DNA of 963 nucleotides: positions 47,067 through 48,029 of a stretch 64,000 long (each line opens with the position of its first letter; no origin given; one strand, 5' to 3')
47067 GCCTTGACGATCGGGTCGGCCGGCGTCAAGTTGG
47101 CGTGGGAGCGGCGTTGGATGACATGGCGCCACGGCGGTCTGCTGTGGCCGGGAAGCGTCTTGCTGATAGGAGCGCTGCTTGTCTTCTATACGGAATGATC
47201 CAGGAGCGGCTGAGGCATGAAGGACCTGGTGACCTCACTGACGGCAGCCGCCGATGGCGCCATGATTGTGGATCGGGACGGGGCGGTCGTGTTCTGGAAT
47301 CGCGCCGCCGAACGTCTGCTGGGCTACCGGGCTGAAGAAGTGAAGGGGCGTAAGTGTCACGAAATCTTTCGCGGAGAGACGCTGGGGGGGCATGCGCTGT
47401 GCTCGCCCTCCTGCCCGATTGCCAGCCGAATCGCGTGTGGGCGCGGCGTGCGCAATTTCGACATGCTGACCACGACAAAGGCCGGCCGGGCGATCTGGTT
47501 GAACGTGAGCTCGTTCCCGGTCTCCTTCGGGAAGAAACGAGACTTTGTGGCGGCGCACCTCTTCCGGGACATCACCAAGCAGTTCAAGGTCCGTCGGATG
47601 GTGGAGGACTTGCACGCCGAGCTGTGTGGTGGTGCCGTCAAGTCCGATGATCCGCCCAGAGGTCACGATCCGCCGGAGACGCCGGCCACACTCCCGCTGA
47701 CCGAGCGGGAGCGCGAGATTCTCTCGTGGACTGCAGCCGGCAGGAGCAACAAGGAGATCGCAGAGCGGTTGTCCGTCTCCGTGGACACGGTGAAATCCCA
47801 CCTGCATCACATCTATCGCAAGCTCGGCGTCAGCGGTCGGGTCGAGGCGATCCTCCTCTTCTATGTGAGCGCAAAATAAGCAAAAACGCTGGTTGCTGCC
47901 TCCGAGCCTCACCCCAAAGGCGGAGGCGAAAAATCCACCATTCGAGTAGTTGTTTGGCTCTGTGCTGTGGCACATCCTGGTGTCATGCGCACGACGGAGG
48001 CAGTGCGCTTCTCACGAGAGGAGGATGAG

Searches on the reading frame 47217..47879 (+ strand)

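Call 53: search_protein_families(library=pfam, proteins=[window:47217-47879:+], max_evalue=0.001)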
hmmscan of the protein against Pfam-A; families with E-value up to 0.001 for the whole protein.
window:47217-47879:+ (220 aa): 9 families
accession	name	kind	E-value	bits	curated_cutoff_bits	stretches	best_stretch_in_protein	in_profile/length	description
PF00196.25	GerE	-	3.6e-21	75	23.5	1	160-214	2-56/57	Bacterial regulatory proteins, luxR family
PF13426.13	PAS_9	-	8.2e-17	61.8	27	1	13-121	2-103/103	PAS domain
PF00989.32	PAS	-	5.9e-11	42.8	22.6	1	5-98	4-92/113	PAS fold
PF08448.16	PAS_4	-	1.6e-09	38.4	23.1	1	10-120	3-106/110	PAS fold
PF08281.18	Sigma70_r4_2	-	4.6e-09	36.2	25.7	1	161-203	11-54/54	Sigma-70, region 4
PF13188.13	PAS_8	-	2e-07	31.1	21.8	1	9-52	8-48/65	PAS domain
PF04545.22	Sigma70_r4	-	3.7e-06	26.8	24.1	1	161-203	5-48/50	Sigma-70, region 4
PF13936.12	HTH_38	-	3.7e-05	23.8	27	1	161-197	5-42/44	Helix-turn-helix domain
PF12860.13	PAS_7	-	0.00087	19.9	27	0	12-60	5-54/115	PAS fold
